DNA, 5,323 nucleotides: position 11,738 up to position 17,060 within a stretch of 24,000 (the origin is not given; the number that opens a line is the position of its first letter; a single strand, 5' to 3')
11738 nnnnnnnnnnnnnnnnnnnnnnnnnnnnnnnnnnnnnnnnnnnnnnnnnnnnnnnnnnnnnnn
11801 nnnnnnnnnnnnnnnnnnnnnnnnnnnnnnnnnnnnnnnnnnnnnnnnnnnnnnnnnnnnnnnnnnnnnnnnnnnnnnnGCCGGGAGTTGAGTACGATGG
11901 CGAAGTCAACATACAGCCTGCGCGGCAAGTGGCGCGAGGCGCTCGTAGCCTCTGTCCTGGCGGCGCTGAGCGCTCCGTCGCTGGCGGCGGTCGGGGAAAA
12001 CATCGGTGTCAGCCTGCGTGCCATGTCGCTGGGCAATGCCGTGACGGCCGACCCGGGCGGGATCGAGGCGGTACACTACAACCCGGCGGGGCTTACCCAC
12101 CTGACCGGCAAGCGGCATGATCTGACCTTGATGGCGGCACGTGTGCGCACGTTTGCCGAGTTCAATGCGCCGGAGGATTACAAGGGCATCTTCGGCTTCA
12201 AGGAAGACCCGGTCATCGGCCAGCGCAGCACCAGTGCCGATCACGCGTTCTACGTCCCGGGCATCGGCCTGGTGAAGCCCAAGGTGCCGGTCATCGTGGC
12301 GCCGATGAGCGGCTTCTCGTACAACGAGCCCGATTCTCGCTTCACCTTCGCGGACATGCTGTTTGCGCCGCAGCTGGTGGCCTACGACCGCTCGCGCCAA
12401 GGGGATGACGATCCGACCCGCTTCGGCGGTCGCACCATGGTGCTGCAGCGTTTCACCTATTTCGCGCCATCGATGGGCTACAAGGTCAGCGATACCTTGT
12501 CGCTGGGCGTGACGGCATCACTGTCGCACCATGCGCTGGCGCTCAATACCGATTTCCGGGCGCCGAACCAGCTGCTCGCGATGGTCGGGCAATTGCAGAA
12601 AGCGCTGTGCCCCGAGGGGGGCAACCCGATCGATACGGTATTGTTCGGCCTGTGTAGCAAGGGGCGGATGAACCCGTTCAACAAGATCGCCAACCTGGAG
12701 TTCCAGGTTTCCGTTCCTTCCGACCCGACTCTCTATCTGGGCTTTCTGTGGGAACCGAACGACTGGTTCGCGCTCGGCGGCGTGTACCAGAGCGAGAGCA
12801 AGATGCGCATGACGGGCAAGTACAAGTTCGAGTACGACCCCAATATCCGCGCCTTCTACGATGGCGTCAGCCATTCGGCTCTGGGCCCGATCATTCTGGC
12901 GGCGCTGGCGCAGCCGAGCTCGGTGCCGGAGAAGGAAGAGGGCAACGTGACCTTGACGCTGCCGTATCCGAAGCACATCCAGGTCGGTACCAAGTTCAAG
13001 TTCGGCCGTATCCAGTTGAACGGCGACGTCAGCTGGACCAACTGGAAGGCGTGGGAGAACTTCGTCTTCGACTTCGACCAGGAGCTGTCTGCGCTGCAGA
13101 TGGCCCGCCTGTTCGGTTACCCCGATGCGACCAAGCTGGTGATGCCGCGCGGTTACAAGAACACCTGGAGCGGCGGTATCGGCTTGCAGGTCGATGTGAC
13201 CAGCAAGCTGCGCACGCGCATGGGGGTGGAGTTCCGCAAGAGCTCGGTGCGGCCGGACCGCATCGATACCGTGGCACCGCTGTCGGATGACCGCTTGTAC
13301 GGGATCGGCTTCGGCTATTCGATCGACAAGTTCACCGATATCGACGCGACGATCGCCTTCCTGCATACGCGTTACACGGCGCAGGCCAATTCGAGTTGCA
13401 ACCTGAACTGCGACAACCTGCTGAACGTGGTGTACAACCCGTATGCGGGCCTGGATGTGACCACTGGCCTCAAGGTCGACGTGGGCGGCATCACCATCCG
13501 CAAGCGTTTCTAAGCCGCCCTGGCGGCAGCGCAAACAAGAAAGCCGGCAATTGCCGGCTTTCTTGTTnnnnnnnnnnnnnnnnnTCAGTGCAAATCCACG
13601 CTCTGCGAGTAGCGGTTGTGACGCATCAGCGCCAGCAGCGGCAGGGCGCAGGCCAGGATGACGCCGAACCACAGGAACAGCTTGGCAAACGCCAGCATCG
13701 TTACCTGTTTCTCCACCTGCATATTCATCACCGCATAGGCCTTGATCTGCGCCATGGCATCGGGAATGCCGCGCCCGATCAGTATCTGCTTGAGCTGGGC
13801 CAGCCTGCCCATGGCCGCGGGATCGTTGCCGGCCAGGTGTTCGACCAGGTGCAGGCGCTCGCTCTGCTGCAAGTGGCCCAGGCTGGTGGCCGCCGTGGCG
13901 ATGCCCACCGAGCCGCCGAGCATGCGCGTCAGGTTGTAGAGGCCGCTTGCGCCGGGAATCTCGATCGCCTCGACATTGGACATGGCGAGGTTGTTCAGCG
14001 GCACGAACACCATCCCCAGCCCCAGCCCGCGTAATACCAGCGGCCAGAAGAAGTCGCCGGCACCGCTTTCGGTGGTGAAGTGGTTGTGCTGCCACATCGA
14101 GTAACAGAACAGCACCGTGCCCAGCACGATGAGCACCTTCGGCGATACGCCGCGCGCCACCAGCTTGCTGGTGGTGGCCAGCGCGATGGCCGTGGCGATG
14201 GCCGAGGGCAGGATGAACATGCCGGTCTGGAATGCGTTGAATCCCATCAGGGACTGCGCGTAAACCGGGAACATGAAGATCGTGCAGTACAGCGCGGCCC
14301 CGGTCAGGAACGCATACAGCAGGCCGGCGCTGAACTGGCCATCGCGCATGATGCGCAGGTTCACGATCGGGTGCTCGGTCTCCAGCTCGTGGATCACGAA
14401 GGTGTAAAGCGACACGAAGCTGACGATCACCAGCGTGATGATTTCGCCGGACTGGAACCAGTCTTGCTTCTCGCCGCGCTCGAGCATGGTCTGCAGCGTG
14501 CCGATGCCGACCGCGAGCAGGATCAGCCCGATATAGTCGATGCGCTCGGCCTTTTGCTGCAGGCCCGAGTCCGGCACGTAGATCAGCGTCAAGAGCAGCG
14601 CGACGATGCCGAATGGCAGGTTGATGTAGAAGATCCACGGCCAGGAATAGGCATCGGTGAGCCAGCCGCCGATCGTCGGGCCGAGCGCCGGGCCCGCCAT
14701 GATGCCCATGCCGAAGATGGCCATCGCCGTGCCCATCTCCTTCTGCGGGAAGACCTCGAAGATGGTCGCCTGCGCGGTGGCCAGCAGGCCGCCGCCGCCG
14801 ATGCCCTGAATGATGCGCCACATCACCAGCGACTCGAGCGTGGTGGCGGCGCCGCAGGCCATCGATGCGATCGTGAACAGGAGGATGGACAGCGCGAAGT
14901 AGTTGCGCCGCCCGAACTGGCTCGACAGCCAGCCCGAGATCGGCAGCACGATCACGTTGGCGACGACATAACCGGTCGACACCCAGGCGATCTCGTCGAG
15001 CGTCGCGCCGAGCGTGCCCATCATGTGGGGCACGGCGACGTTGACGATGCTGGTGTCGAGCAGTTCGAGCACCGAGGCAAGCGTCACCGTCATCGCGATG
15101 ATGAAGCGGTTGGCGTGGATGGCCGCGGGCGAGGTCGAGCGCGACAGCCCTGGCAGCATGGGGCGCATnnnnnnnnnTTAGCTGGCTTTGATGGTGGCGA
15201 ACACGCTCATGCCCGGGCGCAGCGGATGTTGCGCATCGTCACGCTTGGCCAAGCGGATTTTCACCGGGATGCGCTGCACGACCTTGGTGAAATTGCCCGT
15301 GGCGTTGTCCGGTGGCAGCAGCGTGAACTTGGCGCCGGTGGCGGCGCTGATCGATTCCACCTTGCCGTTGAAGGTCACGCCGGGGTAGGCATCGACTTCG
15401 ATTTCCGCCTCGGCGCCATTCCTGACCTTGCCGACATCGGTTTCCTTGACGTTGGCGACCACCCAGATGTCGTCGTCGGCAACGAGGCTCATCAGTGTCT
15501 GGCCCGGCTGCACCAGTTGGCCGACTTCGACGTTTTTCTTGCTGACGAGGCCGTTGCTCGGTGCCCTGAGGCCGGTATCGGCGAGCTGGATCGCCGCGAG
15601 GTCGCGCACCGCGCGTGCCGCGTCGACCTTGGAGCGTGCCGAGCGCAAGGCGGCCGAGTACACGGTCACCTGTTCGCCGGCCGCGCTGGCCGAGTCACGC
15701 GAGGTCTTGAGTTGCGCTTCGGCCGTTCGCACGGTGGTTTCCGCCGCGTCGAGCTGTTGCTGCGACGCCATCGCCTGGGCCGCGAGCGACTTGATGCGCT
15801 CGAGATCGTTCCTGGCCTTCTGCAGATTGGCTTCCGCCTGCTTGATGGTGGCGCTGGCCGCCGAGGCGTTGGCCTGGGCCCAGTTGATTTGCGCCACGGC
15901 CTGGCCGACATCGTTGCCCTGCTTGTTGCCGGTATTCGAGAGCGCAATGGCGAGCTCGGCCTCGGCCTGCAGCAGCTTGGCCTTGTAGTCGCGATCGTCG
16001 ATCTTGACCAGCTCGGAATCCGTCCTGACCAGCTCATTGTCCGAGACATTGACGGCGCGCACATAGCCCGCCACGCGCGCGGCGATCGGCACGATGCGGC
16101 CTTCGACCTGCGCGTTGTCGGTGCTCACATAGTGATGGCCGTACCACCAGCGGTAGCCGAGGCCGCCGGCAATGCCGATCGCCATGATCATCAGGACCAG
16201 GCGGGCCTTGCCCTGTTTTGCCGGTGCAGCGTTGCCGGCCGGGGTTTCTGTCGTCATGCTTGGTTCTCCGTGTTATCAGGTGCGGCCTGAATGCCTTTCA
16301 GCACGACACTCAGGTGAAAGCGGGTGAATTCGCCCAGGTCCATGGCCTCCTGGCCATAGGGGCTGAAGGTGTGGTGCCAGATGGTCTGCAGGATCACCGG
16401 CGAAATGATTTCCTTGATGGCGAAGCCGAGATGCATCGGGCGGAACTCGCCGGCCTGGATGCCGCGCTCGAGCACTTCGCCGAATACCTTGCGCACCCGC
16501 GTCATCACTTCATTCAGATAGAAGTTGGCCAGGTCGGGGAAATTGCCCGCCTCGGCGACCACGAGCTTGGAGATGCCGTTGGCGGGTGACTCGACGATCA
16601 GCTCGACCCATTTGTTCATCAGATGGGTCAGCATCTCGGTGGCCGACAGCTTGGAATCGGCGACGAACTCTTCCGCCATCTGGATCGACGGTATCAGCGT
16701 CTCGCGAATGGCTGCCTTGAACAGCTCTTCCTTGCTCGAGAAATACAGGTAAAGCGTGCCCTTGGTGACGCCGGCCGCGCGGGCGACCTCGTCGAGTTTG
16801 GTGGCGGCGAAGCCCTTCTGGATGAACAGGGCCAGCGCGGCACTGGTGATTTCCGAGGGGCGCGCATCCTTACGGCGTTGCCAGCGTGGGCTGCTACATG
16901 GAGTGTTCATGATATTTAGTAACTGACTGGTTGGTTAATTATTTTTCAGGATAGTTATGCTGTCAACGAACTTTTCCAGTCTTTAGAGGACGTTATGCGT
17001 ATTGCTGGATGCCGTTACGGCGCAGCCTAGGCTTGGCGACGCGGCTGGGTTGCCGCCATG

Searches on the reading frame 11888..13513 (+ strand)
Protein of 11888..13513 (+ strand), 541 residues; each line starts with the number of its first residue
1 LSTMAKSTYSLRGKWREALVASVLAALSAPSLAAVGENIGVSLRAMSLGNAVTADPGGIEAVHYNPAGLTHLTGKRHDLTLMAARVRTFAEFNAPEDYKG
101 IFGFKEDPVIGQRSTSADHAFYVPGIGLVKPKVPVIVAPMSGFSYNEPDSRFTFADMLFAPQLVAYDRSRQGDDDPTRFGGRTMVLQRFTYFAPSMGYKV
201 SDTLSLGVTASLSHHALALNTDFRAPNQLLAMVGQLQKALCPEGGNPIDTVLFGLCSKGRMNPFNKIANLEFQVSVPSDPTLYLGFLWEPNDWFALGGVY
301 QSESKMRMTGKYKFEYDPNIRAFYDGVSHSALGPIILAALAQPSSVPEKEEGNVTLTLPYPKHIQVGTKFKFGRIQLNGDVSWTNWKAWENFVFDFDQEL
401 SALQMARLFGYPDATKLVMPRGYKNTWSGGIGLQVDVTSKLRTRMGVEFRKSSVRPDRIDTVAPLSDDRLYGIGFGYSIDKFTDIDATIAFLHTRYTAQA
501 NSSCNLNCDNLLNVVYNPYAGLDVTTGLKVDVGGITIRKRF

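Call 5: search_protein_families(library=pfam, proteins=[window:11888-13513:+], max_evalue=0.1)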
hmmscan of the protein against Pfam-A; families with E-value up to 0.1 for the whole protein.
window:11888-13513:+ (541 aa): 1 family
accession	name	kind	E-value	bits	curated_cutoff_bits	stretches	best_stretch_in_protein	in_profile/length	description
PF03349.22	Toluene_X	-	2.2e-45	155.4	29.7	1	44-541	23-421/421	Outer membrane protein transport protein (OMPP1/FadL/TodX)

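Call 6: search_protein_families(library=ncbifam, proteins=[window:11888-13513:+], max_evalue=0.1)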
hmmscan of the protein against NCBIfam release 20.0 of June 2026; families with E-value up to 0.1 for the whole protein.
window:11888-13513:+ (541 aa): 2 families
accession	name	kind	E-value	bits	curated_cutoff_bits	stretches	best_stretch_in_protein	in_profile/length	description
NF050080.1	pilus_FilD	exception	6.9e-139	463.6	970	1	20-541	6-549/549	putative pilus system OmpP1/FadL family transporter FilD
NF052325.1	PorVQ2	equivalog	0.00012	21.2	325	1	38-85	31-77/354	putative type IX sorting system protein PorV2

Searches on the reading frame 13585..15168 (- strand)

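Call 9: search_protein_families(library=pfam, proteins=[window:13585-15168:-], max_evalue=0.001)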
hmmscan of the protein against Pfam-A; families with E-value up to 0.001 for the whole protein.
window:13585-15168:- (527 aa): 4 families
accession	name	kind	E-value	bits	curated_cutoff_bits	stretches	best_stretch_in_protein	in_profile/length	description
PF07690.21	MFS_1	-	1.2e-57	195.8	33.4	1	29-422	2-346/347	Major Facilitator Superfamily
PF00083.30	Sugar_tr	-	1.8e-11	44.1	22.3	1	59-201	47-194/452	Sugar (and other) transporter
PF06609.19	TRI12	-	5.9e-11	42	23.2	1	43-309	64-342/599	Fungal trichothecene efflux pump (TRI12)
PF05977.19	MFS_3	-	0.00026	20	27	1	27-196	14-187/524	Transmembrane secretion effector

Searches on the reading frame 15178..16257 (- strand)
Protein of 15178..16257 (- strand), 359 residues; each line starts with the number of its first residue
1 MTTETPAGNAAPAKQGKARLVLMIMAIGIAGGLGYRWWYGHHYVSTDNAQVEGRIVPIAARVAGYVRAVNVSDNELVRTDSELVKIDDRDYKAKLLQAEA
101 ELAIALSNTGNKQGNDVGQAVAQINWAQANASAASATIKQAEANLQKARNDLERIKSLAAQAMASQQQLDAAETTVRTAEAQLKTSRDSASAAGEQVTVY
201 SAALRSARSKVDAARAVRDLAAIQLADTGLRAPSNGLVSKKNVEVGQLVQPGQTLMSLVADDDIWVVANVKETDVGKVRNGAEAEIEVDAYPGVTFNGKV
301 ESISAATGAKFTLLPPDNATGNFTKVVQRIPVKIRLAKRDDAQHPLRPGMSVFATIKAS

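Call 9: search_protein_families(library=pfam, proteins=[window:15178-16257:-], max_evalue=0.001)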
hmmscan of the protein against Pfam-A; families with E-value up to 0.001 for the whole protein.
window:15178-16257:- (359 aa): 5 families
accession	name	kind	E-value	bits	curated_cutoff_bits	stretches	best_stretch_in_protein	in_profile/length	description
PF16576.10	HlyD_D23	-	7.4e-23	81.4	30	1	228-305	109-186/214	Barrel-sandwich domain of CusB or HlyD membrane-fusion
PF13437.12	HlyD_3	-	3.8e-20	73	22.2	1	230-349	2-106/106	HlyD family secretion protein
PF00529.27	CusB_dom_1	-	1e-15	58.2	26.5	1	226-351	12-82/89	Cation efflux system protein CusB domain 1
PF13533.13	Biotin_lipoyl_2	-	7.7e-09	35.6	29.8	0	231-258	4-31/32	Biotin-lipoyl like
PF00364.28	Biotin_lipoyl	-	0.0002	21.5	22.1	0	56-86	43-73/73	Biotin-requiring enzyme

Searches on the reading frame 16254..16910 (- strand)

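Call 9: search_protein_families(library=pfam, proteins=[window:16254-16910:-], max_evalue=0.001)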
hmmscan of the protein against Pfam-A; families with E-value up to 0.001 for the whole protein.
window:16254-16910:- (218 aa): 3 families
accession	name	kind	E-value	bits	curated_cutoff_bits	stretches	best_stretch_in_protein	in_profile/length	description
PF00440.29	TetR_N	-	1.1e-19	70.4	24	1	21-67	1-47/47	Bacterial regulatory proteins, tetR family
PF14246.11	TetR_C_7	-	1.3e-07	32.1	22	1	92-168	1-77/119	AefR-like transcriptional repressor, C-terminal domain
PF16859.10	TetR_C_11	-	9.3e-07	29.6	32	1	94-181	11-99/113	Tetracyclin repressor-like, C-terminal domain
